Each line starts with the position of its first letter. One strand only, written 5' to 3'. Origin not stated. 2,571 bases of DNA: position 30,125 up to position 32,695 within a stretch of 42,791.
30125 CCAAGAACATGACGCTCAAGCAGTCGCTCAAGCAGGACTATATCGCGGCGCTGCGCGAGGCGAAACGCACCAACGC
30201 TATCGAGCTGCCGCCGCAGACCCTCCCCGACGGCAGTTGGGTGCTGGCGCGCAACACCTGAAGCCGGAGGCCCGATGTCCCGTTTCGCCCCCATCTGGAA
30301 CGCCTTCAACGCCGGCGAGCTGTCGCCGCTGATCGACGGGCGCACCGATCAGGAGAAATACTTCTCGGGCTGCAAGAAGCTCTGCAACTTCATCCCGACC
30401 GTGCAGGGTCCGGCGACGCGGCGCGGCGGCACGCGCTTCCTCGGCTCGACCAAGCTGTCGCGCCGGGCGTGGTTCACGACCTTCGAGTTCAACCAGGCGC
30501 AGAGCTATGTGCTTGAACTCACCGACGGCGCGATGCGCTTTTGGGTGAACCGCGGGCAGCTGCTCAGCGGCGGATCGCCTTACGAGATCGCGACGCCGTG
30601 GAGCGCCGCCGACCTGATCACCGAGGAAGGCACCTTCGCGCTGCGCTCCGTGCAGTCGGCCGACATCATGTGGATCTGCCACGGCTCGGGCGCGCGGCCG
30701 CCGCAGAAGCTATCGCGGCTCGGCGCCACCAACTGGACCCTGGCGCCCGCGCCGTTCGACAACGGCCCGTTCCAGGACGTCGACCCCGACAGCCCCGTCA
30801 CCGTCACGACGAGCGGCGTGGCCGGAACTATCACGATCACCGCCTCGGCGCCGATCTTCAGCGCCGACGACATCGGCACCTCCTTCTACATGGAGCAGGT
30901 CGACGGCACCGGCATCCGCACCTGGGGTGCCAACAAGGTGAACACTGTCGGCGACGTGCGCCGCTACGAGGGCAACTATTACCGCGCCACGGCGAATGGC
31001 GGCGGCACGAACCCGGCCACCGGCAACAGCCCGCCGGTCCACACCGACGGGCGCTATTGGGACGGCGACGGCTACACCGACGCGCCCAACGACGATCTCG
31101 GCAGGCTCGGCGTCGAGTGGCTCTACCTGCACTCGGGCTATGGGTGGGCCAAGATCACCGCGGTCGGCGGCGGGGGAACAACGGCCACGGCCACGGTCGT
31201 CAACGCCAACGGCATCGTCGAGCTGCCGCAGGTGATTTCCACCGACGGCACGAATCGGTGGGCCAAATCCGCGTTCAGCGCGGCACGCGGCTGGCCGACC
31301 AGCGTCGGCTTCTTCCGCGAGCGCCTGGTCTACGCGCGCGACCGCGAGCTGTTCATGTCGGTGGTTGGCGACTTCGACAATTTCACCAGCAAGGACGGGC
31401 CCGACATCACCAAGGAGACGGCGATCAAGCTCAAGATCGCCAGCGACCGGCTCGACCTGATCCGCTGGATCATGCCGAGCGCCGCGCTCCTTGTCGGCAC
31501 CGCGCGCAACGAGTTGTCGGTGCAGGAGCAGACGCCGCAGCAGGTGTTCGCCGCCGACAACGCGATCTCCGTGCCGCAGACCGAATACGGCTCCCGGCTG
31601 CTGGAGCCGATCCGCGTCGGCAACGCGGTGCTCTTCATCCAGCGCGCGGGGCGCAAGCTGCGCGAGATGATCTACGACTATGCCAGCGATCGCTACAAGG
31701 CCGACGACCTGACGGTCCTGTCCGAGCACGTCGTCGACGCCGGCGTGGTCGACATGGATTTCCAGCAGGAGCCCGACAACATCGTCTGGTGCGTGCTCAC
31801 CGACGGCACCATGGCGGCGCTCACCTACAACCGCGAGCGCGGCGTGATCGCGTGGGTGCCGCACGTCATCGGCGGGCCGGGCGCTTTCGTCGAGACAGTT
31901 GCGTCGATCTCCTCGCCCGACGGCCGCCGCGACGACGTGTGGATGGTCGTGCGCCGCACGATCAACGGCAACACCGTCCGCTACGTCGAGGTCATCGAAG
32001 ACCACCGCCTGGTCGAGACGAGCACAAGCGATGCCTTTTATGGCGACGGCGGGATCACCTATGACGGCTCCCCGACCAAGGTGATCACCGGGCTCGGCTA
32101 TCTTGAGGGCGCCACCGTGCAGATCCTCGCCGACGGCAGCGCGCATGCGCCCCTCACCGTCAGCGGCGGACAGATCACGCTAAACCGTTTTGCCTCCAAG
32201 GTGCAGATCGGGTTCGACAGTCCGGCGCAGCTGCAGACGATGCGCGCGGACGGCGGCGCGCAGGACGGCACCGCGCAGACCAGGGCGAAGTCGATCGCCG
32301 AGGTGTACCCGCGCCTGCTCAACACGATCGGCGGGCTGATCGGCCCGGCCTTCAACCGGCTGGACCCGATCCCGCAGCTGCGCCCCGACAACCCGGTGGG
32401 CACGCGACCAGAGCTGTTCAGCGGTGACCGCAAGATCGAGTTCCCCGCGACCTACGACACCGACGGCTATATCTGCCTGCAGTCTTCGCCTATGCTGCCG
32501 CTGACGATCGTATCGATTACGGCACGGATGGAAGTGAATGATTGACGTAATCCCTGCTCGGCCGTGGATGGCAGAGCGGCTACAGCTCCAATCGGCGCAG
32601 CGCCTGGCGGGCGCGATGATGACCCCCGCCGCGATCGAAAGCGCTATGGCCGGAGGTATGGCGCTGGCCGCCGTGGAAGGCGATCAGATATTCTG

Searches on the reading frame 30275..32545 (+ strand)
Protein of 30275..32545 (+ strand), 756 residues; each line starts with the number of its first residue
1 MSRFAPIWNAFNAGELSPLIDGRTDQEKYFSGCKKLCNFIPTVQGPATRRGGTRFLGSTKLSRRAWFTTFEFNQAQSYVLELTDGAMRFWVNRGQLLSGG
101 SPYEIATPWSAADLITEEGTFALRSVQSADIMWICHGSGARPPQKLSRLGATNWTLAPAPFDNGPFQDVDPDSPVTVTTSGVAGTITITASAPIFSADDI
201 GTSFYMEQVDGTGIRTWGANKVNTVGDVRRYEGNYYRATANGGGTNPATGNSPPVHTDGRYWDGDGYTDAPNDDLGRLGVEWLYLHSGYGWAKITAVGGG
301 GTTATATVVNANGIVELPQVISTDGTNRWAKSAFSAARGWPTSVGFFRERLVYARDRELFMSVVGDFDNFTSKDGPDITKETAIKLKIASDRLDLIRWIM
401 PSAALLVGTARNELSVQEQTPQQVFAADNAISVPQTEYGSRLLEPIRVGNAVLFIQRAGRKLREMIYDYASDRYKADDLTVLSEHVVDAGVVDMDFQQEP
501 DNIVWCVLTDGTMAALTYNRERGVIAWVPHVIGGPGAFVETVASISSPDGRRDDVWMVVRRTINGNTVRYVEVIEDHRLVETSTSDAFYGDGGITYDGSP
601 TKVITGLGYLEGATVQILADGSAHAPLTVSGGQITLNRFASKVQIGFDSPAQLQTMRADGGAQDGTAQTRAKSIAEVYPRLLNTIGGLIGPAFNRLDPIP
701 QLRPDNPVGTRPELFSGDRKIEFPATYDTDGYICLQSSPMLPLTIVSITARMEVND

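Call 22: search_protein_families(library=phrogs, proteins=[window:30275-32545:+], max_evalue=0.001)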
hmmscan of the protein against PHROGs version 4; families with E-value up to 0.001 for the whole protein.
window:30275-32545:+ (756 aa): 5 families
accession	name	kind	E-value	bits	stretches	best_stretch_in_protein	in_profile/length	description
phrog_376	-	tail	7.5e-207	690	1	1-756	1-711/712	tail protein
phrog_15566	-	tail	1.2e-72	246.2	2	305-601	12-303/552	tail protein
phrog_20269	-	unknown function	9.7e-72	243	1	9-368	8-333/374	-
phrog_30010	-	unknown function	3.7e-26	93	1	462-599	191-322/517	-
phrog_457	-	tail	1.8e-08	34.4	1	342-511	355-524/793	tail protein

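Call 27: search_dna_similar(query=window:30275-32545:+, collection=phages, mode=protein, max_rows=25)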
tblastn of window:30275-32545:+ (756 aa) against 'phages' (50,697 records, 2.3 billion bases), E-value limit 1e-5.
Records with a match: 200; places in all: 202; records where one place covers at least 80% of the query: 70.
Best place of each record, by identity: <60% 200.
By first word of the organism name: Vibrio 41; Pelagibacter 23; Pseudomonas 16; Escherichia 15; Xanthomonas 15; Salmonella 12; Caudoviricetes 12; Liberibacter 12; Acinetobacter 6; Burkholderia 5; and 21 more.
By host as written in the record: - 67; Candidatus Pelagibacter ubique HTCC1062 14; Xanthomonas albilineans CFBP2523 6; Pseudomonas aeruginosa PA14 5; Candidatus Pelagibacter sp. HTCC1062 4; Escherichia coli O157:H7 4; Xanthomonas citri 4; Vibrio splendidus 4; and 69 more.
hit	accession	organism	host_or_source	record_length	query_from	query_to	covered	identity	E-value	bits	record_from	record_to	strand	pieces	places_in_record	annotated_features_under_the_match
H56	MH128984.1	Burkholderia phage vB_BmuP_KL4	-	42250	1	756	100%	41.4%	9e-177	568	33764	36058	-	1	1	hypothetical protein (x2)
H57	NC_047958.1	Burkholderia phage vB_BmuP_KL4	-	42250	1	756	100%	41.4%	9e-177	568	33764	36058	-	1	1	tail protein | GNAT family acetyltransferase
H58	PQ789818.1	Burkholderia phage vB_E332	Burkholderia sp.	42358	1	756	100%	40.6%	1e-167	541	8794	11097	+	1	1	hypothetical protein | acetyltransferase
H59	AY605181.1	Burkholderia phage BcepC6B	-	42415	1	756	100%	40.2%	6e-170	548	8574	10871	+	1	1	g12: gp12 | g13: gp13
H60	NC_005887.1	Burkholderia phage BcepC6B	Burkholderia cepacia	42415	1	756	100%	40.2%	6e-170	548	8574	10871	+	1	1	tail protein | hypothetical protein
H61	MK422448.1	Klebsiella phage ST512-KPC3phi13.3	Klebsiella pneumoniae ST512-KPC3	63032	10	754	99%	36.1%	9e-94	384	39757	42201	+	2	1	hypothetical protein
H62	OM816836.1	Klebsiella phage vB_KpnP_BUCT711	Klebsiella pneumoniae BUCT711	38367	10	754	99%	35.9%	4e-93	383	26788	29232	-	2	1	hypothetical protein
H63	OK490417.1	Klebsiella phage Kp4865-1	Klebsiella pneumoniae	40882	10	754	99%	35.9%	3e-92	380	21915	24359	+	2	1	record has no annotation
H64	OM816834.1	Stenotrophomonas phage vB_SmeS_BUCT708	Stenotrophomonas maltophilia BUCT708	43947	1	756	100%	33.7%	3e-106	363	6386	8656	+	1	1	hypothetical protein (x3)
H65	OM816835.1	Stenotrophomonas phage vB_SmeS_BUCT709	Stenotrophomonas maltophilia BUCT709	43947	1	756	100%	33.7%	3e-106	363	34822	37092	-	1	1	hypothetical protein (x3)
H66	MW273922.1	Pelagibacter phage HTVC034P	Candidatus Pelagibacter sp. HTCC1062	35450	1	756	100%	33.8%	4e-57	380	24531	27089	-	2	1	putative tail tubular B | putative acetyltransferase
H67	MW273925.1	Pelagibacter phage HTVC203P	Candidatus Pelagibacter sp. FZCC0015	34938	1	756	84%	39.9%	6e-94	478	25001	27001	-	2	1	putative tail tubular B | putative acetyltransferase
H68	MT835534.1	Bacteriophage sp.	human fecal samples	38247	7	754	99%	33.9%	1e-96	335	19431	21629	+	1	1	record has no annotation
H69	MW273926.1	Pelagibacter phage HTVC204P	Candidatus Pelagibacter sp. FZCC0015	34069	1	756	81%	40.6%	6e-96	482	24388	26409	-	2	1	putative tail tubular B | putative acetyltransferase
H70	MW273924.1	Pelagibacter phage HTVC100P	Candidatus Pelagibacter sp. HTCC7211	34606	1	756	81%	40.5%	4e-95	480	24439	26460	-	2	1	putative tail tubular B | putative acetyltransferase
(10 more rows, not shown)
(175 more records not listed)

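Call 91: find_related_loci(query=window:30275-32545:+, collection=viral_contigs, flank=10000)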
Query window:30275-32545:+ (756 aa) in viral_contigs; peptide patterns used: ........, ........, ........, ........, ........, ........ (x = any residue, [..] = any of these).
16 stretches matched a pattern; 15 encode a relative of the query (tblastn E <= 1e-3); 15 distinct loci.
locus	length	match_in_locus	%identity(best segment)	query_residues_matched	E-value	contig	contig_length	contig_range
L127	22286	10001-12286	77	1-756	0e+0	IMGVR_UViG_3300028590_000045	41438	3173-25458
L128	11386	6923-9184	76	1-756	0e+0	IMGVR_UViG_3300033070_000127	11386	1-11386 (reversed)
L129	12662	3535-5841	54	4-753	0e+0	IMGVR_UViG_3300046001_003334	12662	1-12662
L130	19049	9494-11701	53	1-756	0e+0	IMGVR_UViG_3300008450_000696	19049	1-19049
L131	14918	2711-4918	53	1-756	0e+0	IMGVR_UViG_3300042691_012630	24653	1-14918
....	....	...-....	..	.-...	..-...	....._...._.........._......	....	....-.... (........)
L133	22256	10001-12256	38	1-751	5e-154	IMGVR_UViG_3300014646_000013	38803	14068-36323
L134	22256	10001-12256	38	1-751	6e-153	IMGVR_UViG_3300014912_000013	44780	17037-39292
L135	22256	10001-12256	38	1-751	2e-153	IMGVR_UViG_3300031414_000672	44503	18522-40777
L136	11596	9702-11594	38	1-622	9e-122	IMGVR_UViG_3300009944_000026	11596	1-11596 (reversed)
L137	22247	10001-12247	40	1-751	6e-161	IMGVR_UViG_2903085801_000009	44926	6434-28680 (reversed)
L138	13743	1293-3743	31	1-753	4e-83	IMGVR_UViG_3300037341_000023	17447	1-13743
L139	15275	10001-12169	35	1-754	3e-56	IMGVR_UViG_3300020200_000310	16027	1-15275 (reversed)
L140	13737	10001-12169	35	1-754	3e-56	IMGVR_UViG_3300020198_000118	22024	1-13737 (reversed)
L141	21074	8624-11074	31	1-753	4e-83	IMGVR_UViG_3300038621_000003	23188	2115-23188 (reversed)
